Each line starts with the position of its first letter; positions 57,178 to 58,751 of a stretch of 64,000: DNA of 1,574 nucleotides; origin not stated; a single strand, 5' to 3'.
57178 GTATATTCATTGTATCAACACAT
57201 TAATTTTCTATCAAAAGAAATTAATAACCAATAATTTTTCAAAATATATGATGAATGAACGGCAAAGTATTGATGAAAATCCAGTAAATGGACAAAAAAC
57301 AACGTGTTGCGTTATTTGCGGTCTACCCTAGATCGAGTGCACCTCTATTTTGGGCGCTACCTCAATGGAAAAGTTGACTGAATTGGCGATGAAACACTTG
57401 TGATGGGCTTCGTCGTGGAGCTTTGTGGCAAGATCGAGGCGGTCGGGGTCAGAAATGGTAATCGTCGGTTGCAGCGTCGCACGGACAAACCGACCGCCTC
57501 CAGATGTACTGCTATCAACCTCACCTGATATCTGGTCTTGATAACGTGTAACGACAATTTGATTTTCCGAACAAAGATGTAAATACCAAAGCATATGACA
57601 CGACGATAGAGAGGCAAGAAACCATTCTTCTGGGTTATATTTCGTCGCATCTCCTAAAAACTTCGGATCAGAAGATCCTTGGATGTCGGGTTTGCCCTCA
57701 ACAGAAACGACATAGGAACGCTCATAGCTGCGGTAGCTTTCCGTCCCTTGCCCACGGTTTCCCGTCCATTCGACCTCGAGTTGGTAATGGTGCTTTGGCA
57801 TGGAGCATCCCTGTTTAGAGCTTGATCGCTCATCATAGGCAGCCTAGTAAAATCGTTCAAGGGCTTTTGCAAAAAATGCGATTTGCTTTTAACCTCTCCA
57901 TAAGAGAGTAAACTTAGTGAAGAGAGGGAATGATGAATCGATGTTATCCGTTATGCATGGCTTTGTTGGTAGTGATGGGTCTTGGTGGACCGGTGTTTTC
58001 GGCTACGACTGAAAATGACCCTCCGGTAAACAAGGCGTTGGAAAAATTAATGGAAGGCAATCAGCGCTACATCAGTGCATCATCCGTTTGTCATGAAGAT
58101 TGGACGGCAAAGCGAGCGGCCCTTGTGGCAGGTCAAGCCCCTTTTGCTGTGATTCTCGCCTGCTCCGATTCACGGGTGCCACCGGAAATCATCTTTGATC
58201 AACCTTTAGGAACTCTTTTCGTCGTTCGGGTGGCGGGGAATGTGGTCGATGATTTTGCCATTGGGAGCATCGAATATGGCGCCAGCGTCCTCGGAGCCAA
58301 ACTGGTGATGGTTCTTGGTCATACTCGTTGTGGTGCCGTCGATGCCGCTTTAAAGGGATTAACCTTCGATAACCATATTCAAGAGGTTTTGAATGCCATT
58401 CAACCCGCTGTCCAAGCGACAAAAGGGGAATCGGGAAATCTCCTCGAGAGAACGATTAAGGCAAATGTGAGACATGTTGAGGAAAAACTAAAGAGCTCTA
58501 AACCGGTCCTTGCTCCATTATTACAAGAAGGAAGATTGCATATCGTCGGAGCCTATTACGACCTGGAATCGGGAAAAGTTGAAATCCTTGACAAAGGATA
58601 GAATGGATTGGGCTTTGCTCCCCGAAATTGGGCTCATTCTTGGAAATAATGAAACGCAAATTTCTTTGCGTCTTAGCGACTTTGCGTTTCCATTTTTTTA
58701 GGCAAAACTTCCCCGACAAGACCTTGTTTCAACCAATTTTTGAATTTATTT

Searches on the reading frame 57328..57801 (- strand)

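Call 48: search_protein_families(library=pfam, proteins=[window:57328-57801:-], max_evalue=0.00001)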
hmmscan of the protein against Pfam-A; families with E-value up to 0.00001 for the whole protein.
window:57328-57801:- (157 aa): 1 family
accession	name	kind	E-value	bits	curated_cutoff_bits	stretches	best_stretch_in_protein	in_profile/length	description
PF02566.24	OsmC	-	2.3e-15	57.3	27.5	1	50-149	1-98/100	OsmC-like protein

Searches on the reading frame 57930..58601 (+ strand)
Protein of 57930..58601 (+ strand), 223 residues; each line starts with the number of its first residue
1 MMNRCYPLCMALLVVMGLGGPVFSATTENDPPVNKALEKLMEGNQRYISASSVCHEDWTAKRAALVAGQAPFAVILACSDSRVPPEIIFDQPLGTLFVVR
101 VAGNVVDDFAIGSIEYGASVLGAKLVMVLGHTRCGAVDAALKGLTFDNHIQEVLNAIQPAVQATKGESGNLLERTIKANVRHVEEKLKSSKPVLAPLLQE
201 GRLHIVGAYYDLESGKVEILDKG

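Call 48: search_protein_families(library=pfam, proteins=[window:57930-58601:+], max_evalue=0.00001)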
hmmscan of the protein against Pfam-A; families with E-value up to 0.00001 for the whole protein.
window:57930-58601:+ (223 aa): 1 family
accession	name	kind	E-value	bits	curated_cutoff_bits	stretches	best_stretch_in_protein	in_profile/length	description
PF00484.24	Pro_CA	-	2.9e-40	138.5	25.7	1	73-217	1-156/156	Carbonic anhydrase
